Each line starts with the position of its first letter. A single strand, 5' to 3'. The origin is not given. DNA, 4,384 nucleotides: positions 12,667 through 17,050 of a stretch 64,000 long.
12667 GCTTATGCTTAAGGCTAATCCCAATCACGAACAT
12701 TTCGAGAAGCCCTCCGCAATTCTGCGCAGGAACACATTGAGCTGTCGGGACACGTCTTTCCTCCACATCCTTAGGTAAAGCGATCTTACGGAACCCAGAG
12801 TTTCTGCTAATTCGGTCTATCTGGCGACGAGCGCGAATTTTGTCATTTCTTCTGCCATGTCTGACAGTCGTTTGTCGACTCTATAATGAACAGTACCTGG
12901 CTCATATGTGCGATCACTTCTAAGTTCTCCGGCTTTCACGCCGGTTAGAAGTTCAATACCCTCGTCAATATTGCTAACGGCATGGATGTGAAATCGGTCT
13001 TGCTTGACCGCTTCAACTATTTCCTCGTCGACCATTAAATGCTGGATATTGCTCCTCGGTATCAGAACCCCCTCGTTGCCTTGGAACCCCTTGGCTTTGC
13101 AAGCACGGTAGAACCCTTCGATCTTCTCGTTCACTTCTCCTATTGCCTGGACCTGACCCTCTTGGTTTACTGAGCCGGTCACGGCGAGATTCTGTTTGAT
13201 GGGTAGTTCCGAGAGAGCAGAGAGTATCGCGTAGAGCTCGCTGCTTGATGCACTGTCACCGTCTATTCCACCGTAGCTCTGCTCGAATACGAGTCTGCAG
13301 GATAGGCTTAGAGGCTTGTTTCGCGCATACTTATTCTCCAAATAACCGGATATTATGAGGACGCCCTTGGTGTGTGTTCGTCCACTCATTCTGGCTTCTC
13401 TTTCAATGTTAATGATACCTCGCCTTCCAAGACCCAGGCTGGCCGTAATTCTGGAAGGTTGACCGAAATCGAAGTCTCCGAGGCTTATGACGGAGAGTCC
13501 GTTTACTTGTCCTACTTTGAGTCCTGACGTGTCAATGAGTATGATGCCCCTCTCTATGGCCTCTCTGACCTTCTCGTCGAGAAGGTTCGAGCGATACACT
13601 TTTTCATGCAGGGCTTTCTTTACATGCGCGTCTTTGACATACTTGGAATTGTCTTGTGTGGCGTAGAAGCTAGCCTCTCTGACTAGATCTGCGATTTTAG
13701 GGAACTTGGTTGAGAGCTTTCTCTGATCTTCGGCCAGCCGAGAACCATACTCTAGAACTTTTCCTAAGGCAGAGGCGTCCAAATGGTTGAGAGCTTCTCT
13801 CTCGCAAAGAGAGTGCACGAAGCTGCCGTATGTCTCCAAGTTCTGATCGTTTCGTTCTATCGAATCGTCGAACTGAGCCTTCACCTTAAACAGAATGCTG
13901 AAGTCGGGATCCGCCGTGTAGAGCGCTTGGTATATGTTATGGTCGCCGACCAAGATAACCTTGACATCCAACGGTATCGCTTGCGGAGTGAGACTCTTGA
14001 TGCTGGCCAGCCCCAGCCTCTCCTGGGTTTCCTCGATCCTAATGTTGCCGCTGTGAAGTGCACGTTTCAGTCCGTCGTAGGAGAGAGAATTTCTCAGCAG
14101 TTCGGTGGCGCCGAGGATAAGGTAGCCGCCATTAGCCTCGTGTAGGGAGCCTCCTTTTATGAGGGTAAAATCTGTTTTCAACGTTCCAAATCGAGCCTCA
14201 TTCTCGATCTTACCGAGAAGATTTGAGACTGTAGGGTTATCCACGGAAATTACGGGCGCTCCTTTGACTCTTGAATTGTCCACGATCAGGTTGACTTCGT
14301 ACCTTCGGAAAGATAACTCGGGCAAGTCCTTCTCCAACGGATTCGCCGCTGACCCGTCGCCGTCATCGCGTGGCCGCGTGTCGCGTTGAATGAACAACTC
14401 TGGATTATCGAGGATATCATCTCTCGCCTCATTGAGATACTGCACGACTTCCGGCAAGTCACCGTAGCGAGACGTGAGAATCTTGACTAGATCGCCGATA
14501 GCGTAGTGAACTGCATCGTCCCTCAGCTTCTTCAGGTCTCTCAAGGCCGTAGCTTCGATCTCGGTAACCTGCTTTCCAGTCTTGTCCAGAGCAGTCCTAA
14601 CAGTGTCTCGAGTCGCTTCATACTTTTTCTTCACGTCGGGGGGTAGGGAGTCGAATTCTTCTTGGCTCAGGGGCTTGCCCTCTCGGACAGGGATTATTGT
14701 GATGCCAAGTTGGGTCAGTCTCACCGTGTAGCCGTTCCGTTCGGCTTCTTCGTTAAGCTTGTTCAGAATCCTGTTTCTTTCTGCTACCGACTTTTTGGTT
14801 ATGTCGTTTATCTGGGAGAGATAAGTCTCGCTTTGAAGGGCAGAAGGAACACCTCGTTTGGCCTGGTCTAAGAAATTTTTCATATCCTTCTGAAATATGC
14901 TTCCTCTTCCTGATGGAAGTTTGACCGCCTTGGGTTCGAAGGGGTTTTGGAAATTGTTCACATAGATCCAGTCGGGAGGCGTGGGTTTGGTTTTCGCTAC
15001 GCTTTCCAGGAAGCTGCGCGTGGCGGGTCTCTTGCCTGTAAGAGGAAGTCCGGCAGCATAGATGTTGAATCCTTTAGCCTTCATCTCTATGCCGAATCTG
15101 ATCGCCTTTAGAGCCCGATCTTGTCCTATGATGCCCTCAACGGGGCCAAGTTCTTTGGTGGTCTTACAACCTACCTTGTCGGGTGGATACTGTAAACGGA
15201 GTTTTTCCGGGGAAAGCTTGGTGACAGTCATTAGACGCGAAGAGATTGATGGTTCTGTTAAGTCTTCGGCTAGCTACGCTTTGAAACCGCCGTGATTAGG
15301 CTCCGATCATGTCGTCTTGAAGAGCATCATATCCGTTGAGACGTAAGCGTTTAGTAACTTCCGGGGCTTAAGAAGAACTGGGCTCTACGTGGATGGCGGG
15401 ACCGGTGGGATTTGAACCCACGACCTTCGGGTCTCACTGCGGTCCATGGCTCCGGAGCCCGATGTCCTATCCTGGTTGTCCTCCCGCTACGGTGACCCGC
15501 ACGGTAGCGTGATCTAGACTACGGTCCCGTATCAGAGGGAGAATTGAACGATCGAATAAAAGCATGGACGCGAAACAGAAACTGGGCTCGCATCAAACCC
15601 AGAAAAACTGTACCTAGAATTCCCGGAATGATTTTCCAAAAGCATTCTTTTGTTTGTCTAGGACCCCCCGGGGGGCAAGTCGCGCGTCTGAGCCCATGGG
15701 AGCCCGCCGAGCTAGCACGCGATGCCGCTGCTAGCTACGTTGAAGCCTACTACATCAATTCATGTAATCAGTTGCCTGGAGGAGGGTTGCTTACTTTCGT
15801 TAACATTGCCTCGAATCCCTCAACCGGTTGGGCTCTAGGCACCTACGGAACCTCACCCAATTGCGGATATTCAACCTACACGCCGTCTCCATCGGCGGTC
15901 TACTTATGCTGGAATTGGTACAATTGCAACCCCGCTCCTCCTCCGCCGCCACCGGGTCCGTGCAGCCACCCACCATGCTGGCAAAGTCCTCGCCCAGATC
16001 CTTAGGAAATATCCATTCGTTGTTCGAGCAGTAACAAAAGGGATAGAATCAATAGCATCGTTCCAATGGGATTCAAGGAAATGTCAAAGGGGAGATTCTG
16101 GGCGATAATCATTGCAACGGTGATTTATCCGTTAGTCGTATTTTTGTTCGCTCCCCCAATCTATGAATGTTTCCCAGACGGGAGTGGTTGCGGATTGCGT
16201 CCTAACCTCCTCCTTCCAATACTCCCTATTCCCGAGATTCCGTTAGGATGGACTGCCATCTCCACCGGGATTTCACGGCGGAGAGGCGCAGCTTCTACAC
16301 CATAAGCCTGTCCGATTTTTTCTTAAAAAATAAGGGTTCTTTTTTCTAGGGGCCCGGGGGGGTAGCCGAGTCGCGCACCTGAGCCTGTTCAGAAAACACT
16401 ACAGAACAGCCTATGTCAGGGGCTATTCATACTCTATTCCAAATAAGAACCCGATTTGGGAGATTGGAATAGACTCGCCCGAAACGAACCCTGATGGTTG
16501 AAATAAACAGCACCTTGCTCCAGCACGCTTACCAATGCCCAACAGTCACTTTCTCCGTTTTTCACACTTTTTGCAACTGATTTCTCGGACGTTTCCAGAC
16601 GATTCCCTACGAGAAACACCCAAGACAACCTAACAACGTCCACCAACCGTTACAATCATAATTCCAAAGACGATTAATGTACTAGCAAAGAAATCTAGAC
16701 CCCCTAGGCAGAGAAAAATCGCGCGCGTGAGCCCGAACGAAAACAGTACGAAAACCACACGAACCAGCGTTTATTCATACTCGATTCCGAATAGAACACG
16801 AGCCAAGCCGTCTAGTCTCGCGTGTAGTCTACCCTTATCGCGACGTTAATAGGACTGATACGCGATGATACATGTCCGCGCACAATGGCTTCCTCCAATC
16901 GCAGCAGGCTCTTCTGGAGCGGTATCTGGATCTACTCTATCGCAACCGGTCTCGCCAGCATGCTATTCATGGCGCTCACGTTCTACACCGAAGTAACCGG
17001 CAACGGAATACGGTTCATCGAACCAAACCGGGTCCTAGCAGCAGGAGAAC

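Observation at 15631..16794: Unannotated non-coding repeat family clustered at tRNA genes: candidate recombination-site or cassette system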

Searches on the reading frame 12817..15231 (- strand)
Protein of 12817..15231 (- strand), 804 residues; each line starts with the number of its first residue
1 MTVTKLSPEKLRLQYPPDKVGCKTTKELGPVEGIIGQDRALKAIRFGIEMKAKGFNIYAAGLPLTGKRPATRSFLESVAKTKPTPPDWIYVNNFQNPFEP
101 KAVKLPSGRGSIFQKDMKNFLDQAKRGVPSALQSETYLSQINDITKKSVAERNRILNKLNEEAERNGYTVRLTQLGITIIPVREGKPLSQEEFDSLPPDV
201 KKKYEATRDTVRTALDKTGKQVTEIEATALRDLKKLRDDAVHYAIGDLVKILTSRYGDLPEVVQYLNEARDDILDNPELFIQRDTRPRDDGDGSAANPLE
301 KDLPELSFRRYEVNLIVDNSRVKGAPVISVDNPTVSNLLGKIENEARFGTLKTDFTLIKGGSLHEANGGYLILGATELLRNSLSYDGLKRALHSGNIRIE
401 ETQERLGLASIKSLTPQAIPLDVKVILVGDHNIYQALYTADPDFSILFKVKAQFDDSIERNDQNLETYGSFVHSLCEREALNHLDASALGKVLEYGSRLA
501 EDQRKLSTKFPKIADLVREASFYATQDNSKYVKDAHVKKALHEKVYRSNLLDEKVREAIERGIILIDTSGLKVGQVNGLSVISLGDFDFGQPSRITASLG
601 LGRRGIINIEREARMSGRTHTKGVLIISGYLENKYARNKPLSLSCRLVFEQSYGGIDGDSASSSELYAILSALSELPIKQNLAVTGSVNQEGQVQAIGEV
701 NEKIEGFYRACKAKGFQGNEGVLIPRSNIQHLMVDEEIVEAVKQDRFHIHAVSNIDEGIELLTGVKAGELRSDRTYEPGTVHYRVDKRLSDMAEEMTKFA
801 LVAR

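Call 14: find_related_loci(query=window:12817-15231:-, collection=genome_contigs, flank=6000)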
Query window:12817-15231:- (804 aa) in genome_contigs; peptide patterns used: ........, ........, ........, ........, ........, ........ (x = any residue, [..] = any of these).
219 stretches matched a pattern; 21 encode a relative of the query (tblastn E <= 1e-3); 21 distinct loci.
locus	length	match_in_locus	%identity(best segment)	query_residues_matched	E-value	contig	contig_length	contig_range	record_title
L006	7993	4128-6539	71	1-804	0e+0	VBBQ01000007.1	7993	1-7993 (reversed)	MAG: Candidatus Bathyarchaeota archaeon isolate BA_22 14_1009_05_40cm_scaffold_9472, whole genome shotgun sequence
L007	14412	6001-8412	71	1-804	0e+0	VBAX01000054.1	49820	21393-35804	MAG: Candidatus Bathyarchaeota archaeon isolate BA_3 14_1009_13_20cm_scaffold_157, whole genome shotgun sequence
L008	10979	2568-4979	70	1-804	0e+0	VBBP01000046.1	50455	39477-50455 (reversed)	MAG: Candidatus Bathyarchaeota archaeon isolate BA_21 14_1009_12_30cm_scaffold_120, whole genome shotgun sequence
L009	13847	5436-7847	70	1-804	0e+0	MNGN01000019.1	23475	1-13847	MAG: Crenarchaeota archaeon 13_1_40CM_3_52_17 13_1_40cm_3_scaffold_451, whole genome shotgun sequence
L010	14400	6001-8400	70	1-800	0e+0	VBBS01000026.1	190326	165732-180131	MAG: Candidatus Bathyarchaeota archaeon isolate BA_24 14_0903_09_30cm_scaffold_18, whole genome shotgun sequence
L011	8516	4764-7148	56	1-799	0e+0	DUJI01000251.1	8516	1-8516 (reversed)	MAG TPA_asm: Thermoplasmata archaeon isolate UBA8695 contig_5423, whole genome shotgun sequence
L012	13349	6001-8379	57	1-799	0e+0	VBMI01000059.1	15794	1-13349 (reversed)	MAG: Methanobacteriota archaeon isolate EA_19 14_0929_02_40cm_scaffold_22660, whole genome shotgun sequence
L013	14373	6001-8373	54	2-799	0e+0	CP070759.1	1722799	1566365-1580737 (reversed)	MAG: Candidatus Bathyarchaeota archaeon isolate bin28 chromosome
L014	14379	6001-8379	51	3-800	0e+0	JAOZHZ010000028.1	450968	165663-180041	MAG: Candidatus Bathyarchaeota archaeon isolate DYS_1 k147_210709, whole genome shotgun sequence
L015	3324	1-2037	59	116-799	0e+0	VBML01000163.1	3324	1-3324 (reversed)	MAG: Methanobacteriota archaeon isolate EA_22 14_0929_05_40cm_scaffold_34551, whole genome shotgun sequence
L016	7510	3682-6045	48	5-799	0e+0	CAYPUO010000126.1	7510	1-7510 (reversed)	MAG TPA_asm: uncultured archaeon isolate SRP323688_co1_182 genome assembly, contig: NODE_14079_length_7510_cov_4.691482,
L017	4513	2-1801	59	196-799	0e+0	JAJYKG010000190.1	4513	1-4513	MAG: Thermoplasmata archaeon isolate DBS2-1.bin2 NODE_40473_length_4513_cov_1.048108, whole genome shotgun sequence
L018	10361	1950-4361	70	1-804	0e+0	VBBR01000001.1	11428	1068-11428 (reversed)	MAG: Candidatus Bathyarchaeota archaeon isolate BA_23 14_0903_13_30cm_scaffold_147643, whole genome shotgun sequence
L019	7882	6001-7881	48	5-638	0e+0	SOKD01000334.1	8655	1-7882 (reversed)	MAG: Candidatus Cloacimonadota bacterium isolate E44_bin50 NODE_3918_length_8655_cov_4.727558, whole genome shotgun sequ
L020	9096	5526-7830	60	5-800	0e+0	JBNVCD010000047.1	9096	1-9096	MAG: Candidatus Bathyarchaeia archaeon isolate A05DMB21 NODE_47_length_9096_cov_2.770932, whole genome shotgun sequence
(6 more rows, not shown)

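Call 23: find_encoding_contigs(protein=window:12817-15231:-, flank=10000, max_places=6)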
Protein window:12817-15231:- (804 aa): 1 contig read that carries it; 1 place shown.
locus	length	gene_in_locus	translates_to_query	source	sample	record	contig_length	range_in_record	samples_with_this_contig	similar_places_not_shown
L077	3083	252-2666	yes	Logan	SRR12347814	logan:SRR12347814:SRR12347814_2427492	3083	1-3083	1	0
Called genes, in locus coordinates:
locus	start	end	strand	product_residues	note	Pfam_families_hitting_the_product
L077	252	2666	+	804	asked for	PF20437:LonC_helical, PF13654:AAA_32, PF20436:LonB_AAA-LID, PF05362:Lon_C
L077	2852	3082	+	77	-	?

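Call 37: find_homologous_proteins(query=window:12817-15231:-, max_evalue=1e-100)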
Query window:12817-15231:- (804 aa): 3697 proteins with E <= 1e-100 among 8000 candidates; the best 120 are listed.
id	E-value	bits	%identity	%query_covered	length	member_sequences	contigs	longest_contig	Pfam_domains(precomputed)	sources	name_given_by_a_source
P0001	0.0e+0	1782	100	100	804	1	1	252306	PF13654.13,PF20436.5,PF05362.20,PF20437.4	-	-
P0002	0.0e+0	1482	82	100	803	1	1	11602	PF13654.13,PF20436.5,PF05362.20,PF20437.4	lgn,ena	-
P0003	0.0e+0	1378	75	100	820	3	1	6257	PF13654.13,PF20436.5,PF05362.20,PF20437.4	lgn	-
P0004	0.0e+0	1363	75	100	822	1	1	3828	PF13654.13,PF20436.5,PF05362.20,PF20437.4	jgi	-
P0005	0.0e+0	1361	75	100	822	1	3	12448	PF13654.13,PF20436.5,PF05362.20,PF20437.4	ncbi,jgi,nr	ncbi:ATP-dependent protease [archaeon 13_1_20CM_2_51_12]|nr:MAG: ATP-dependent protease [archaeon 13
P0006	0.0e+0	1360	74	100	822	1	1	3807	PF13654.13,PF20436.5,PF05362.20,PF20437.4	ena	-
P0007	0.0e+0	1359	74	100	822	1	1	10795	PF13654.13,PF20436.5,PF05362.20,PF20437.4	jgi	-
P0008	0.0e+0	1359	74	100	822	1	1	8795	PF13654.13,PF20436.5,PF05362.20,PF20437.4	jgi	-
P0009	0.0e+0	1358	74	100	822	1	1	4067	PF13654.13,PF20436.5,PF05362.20,PF20437.4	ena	-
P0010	0.0e+0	1358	74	100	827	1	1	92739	PF13654.13,PF20436.5,PF05362.20,PF20437.4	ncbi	-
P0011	0.0e+0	1357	74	100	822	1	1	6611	PF13654.13,PF20436.5,PF05362.20,PF20437.4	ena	-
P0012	0.0e+0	1357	75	100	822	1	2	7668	PF13654.13,PF20436.5,PF05362.20,PF20437.4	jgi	-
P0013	0.0e+0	1356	74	100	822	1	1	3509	PF13654.13,PF20436.5,PF05362.20,PF20437.4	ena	-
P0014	0.0e+0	1356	74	100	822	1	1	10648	PF13654.13,PF20436.5,PF05362.20,PF20437.4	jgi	-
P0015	0.0e+0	1356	74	100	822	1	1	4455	PF13654.13,PF20436.5,PF05362.20,PF20437.4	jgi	-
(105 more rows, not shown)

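Call 38: find_encoding_contigs(protein=P0002, flank=10000, max_places=4)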
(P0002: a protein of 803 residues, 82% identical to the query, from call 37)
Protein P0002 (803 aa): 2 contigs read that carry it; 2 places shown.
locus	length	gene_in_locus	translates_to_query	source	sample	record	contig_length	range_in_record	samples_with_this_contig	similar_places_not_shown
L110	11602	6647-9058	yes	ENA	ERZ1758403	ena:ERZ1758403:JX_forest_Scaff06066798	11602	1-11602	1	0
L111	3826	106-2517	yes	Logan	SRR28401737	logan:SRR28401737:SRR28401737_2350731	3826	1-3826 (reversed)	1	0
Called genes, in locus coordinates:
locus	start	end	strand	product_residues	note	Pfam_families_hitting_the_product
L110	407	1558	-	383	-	PF00285:Citrate_synt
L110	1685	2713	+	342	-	PF00180:Iso_dh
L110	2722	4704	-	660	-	PF03485:Arg_tRNA_synt_N, PF00750:tRNA-synt_1d, PF05746:DALR_1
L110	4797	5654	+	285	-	PF01925:TauE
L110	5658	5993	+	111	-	PF07843:DUF1634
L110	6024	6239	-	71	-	-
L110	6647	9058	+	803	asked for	PF20437:LonC_helical, PF13654:AAA_32, PF20436:LonB_AAA-LID, PF05362:Lon_C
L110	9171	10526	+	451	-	PF25145:NfeD1b_N, PF24961:NfeD_membrane, PF01957:NfeD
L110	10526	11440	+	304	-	PF01145:Band_7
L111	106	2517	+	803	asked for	PF20437:LonC_helical, PF13654:AAA_32, PF20436:LonB_AAA-LID, PF05362:Lon_C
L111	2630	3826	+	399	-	?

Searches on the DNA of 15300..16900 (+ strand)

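Call 11: search_rna_families(source=window, start=15300, end=16900, threshold=evalue, max_evalue=10, show_alignments=3)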
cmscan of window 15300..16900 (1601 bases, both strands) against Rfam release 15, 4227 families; matches with E-value up to 10: 3.
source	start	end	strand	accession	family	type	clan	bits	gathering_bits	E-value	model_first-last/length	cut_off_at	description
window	15396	15435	+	RF04354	Plastid-ycf2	Cis-reg;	-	25.1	65.7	0.019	1-75/75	no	Plastid-ycf2 5UTR RNA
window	15397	15473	-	RF00005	tRNA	Gene; tRNA;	CL00001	20.5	29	0.33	1-71/71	no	tRNA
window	15398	15459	-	RF01684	mascRNA-menRNA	Gene;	-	19.5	42.5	0.7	1-56/56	no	MALAT1-associated small cytoplasmic RNA/MEN beta RNA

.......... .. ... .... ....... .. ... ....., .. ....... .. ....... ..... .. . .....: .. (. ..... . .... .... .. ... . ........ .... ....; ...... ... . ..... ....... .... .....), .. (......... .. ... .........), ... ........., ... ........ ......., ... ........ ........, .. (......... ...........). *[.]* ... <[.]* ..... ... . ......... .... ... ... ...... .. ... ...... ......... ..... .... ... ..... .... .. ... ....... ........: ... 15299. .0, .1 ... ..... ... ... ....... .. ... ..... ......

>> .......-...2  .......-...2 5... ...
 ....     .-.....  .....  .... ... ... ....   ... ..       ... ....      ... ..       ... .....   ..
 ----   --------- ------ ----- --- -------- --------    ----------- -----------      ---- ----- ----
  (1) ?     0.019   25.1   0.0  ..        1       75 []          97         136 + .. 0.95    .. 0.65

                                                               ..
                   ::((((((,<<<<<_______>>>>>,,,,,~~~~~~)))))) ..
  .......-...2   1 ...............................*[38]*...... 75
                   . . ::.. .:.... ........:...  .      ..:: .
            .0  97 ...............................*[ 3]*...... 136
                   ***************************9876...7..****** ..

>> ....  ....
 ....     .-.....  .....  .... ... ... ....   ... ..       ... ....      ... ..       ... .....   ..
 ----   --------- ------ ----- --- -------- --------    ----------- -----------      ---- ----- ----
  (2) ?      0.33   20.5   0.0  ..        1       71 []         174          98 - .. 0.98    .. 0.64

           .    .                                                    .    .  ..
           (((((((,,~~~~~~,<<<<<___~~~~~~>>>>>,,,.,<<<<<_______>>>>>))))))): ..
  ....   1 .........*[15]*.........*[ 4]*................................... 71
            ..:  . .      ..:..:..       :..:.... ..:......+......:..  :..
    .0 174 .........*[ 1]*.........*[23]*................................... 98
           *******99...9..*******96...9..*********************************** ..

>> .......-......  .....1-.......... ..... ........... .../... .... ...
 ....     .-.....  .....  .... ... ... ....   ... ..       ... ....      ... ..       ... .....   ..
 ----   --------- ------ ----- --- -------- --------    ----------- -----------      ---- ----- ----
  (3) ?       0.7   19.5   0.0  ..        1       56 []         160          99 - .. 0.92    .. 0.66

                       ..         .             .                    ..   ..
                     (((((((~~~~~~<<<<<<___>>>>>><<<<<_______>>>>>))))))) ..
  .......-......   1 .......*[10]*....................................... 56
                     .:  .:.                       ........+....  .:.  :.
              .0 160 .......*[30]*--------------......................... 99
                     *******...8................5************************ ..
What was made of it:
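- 15397..15532 (-): tRNA-Arg(CCG) with two insertions. It neighbours cluster 1 and is not part of the repeat. Weak Rfam tRNA hit (call 11).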

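Call 88: search_dna_similar(query=window:16300-16820:+, collection=plasmids, mode=distant, max_evalue=0.01, max_rows=5)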
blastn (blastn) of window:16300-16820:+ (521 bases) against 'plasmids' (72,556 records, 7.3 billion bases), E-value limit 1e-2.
No match.

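Call 89: search_dna_similar(query=window:16300-16820:+, collection=phages, mode=distant, max_evalue=0.01, max_rows=5)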
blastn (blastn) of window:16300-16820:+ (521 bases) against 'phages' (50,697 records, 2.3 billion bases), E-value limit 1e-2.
No match.
